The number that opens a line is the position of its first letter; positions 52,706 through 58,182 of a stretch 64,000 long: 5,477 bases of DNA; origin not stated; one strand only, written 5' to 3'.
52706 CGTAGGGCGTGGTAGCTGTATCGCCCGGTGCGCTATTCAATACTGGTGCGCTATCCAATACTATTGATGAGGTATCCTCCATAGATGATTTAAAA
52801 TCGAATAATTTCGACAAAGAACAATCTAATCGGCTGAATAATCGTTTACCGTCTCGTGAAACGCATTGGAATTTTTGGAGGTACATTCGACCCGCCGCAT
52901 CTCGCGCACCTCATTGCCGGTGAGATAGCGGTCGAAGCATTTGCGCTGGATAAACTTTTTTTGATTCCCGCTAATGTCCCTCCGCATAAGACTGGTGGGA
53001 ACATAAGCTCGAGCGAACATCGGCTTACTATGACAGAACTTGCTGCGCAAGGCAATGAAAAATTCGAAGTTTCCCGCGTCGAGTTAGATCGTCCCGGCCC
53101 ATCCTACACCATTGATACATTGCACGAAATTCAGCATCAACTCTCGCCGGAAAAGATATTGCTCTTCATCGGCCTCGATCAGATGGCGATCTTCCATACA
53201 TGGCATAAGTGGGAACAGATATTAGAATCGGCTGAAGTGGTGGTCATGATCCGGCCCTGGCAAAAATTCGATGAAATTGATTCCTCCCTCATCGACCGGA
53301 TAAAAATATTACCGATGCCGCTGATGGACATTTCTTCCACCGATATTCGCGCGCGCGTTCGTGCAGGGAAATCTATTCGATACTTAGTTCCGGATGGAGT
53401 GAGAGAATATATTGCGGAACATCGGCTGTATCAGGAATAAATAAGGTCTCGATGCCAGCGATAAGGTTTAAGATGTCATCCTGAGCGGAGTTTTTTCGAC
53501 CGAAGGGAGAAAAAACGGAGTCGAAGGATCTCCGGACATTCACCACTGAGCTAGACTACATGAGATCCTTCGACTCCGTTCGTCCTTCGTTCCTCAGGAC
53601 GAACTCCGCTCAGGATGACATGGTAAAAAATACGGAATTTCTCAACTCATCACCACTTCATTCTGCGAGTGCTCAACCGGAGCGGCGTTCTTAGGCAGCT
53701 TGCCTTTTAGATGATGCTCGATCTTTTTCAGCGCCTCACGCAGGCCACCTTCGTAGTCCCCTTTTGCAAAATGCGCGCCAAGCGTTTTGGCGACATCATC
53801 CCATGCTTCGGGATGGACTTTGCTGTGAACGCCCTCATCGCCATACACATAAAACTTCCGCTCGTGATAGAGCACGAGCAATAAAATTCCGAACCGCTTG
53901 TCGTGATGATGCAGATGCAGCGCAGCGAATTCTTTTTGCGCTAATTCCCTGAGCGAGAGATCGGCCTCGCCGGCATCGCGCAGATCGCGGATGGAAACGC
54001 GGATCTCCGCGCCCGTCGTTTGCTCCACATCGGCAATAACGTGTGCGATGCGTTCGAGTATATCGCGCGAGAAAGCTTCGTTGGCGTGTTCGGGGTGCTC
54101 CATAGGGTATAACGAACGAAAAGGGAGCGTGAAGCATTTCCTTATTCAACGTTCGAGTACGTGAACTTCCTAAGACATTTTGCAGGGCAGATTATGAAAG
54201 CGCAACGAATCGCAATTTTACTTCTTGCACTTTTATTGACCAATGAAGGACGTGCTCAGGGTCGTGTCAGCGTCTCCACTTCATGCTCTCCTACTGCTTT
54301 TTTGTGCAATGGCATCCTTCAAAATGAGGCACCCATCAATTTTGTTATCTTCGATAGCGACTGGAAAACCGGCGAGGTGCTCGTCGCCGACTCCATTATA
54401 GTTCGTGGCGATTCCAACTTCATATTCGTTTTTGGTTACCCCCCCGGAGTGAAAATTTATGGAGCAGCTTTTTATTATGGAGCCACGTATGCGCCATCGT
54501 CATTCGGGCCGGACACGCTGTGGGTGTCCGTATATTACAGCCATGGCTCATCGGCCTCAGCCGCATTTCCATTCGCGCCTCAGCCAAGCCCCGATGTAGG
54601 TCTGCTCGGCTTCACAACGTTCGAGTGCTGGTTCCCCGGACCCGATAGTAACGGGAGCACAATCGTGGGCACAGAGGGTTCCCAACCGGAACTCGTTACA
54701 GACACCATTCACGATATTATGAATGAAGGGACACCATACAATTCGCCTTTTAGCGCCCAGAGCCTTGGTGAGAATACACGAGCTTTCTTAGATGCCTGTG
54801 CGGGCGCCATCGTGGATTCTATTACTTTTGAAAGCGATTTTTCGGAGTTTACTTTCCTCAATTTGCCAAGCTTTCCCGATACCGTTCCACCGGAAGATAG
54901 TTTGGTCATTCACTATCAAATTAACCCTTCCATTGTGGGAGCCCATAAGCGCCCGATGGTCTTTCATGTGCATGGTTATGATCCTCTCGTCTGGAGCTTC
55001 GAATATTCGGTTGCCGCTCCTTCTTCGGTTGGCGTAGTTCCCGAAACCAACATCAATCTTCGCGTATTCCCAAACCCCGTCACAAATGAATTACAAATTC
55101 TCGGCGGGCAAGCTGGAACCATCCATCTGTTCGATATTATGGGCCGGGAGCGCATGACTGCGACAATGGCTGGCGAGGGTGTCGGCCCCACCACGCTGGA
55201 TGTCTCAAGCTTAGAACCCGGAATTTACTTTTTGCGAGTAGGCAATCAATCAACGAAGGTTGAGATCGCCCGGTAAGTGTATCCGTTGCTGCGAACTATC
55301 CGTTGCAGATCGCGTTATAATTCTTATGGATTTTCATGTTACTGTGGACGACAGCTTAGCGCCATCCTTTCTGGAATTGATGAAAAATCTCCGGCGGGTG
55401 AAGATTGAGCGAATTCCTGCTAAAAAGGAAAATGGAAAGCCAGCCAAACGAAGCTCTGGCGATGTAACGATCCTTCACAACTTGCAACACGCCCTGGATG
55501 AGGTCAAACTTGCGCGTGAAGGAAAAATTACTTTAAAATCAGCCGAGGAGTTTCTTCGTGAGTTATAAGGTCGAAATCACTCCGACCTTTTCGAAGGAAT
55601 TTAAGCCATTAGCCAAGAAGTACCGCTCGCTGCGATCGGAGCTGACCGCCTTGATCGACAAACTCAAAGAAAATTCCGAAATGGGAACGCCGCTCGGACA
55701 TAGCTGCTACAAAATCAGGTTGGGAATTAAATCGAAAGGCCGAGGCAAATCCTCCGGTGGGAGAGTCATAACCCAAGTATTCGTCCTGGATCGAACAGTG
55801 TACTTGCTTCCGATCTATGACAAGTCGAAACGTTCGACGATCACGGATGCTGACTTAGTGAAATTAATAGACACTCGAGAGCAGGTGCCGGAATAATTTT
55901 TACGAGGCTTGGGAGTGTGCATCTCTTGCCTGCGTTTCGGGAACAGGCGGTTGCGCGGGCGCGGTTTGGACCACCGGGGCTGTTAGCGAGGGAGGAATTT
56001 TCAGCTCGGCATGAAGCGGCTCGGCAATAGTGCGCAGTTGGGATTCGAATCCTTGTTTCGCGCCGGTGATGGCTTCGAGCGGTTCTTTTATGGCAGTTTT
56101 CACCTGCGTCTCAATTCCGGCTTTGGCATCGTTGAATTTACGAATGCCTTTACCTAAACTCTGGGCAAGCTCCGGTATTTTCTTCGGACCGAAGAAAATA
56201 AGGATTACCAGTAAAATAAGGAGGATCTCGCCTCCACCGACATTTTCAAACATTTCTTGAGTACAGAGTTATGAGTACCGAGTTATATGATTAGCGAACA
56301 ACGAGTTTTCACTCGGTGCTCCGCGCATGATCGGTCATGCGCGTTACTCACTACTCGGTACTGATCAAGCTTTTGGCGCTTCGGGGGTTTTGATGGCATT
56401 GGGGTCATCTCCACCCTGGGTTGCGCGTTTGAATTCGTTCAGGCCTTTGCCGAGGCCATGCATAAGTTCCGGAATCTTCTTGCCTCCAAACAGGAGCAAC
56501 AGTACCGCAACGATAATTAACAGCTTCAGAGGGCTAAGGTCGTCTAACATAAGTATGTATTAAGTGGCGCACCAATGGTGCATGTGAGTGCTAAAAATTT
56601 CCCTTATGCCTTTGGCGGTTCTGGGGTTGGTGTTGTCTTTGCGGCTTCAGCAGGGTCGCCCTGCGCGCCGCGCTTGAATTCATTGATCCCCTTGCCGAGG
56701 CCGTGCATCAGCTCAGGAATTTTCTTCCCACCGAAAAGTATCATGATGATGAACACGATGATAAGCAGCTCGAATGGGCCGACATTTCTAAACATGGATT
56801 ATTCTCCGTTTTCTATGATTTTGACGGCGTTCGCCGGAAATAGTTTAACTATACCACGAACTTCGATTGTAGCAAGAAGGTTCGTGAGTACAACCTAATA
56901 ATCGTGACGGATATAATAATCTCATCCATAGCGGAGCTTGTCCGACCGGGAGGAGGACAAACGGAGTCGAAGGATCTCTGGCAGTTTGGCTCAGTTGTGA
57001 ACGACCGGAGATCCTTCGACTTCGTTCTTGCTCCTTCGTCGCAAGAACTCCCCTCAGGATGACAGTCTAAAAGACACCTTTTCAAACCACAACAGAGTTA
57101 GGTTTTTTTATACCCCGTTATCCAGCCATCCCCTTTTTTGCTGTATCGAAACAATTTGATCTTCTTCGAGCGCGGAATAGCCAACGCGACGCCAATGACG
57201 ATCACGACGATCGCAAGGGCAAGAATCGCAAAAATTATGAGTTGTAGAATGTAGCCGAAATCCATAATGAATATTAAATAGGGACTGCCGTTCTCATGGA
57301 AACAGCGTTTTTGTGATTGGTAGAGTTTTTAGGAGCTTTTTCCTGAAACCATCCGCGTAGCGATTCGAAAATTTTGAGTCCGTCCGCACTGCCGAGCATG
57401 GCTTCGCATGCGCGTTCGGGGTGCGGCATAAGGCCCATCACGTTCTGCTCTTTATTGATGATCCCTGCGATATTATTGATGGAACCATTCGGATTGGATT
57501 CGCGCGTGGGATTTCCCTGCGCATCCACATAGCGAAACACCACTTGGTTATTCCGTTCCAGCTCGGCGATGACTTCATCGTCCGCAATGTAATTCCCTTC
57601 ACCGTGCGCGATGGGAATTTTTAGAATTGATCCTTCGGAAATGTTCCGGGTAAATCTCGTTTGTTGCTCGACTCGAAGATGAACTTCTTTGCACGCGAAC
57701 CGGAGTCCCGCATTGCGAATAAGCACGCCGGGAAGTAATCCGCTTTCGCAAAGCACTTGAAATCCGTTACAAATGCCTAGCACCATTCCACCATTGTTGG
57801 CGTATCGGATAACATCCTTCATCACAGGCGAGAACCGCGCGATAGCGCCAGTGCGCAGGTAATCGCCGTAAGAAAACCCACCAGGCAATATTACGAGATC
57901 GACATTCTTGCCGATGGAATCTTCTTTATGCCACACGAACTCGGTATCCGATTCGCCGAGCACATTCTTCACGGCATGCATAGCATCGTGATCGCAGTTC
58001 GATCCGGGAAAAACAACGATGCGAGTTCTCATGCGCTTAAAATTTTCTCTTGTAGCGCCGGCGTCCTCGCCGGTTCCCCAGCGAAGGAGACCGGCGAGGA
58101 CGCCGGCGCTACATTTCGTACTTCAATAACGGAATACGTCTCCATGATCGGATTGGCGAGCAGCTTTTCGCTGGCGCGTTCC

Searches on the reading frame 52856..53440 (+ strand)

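Call 42: search_protein_families(library=pfam, proteins=[window:52856-53440:+], max_evalue=0.001)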
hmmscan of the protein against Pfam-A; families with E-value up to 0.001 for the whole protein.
window:52856-53440:+ (194 aa): 1 family
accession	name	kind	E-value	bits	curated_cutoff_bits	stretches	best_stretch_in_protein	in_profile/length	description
PF01467.32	CTP_transf_like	-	3.3e-26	92.5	21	1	6-167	1-133/133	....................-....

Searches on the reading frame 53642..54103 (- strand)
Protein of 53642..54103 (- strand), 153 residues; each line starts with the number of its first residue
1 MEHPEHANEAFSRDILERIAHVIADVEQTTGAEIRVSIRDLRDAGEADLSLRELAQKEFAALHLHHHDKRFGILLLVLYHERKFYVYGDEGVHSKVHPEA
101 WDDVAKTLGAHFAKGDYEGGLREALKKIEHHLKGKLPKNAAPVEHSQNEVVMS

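Call 42: search_protein_families(library=pfam, proteins=[window:53642-54103:-], max_evalue=0.001)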
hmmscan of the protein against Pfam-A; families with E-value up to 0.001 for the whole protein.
window:53642-54103:- (153 aa): 1 family
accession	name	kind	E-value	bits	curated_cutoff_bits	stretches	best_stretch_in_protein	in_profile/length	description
PF04536.20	TPM_phosphatase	-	5.6e-14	52.7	22.1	1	10-129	7-123/125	TPM domain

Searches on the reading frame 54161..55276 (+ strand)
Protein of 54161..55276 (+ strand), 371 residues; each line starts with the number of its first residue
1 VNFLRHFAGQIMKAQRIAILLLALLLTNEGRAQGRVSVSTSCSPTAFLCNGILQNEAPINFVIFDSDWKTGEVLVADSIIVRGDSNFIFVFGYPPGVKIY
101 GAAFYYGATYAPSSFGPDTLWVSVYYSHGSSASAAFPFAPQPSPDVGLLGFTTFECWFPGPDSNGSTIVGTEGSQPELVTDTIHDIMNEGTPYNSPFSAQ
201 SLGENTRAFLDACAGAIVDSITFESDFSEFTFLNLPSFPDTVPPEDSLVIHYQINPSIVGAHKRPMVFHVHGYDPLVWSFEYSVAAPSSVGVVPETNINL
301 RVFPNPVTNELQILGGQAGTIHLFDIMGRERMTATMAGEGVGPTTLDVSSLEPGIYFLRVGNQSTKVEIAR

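Call 42: search_protein_families(library=pfam, proteins=[window:54161-55276:+], max_evalue=0.001)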
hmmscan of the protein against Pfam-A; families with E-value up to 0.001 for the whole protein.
window:54161-55276:+ (371 aa): 1 family
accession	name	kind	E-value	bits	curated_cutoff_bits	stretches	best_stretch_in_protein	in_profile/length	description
PF18962.6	Por_Secre_tail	-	4.2e-09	37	27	1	302-366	1-68/75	Secretion system C-terminal sorting domain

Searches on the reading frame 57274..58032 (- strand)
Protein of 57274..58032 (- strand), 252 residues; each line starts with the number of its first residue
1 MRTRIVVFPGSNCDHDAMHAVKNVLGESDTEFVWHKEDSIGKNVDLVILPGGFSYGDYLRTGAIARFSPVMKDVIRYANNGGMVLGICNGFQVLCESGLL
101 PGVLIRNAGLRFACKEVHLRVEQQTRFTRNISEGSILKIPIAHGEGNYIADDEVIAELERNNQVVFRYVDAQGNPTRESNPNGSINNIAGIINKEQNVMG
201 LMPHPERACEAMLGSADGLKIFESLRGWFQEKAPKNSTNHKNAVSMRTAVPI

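Call 42: search_protein_families(library=pfam, proteins=[window:57274-58032:-], max_evalue=0.001)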
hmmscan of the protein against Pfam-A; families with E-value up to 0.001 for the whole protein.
window:57274-58032:- (252 aa): 4 families
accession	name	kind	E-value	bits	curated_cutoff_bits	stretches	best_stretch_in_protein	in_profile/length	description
PF13507.12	GATase_5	-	1e-44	153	27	1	2-228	3-259/260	CobB/CobQ-like glutamine amidotransferase domain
PF07685.20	GATase_3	-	9.5e-11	42.1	27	1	27-97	24-91/196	CobB/CobQ-like glutamine amidotransferase domain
PF01965.30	DJ-1_PfpI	-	1.3e-05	25.5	26.6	1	42-102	60-115/165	DJ-1/PfpI family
PF00117.34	GATase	-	1.9e-05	24.8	22.8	1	30-207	24-173/190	Glutamine amidotransferase class-I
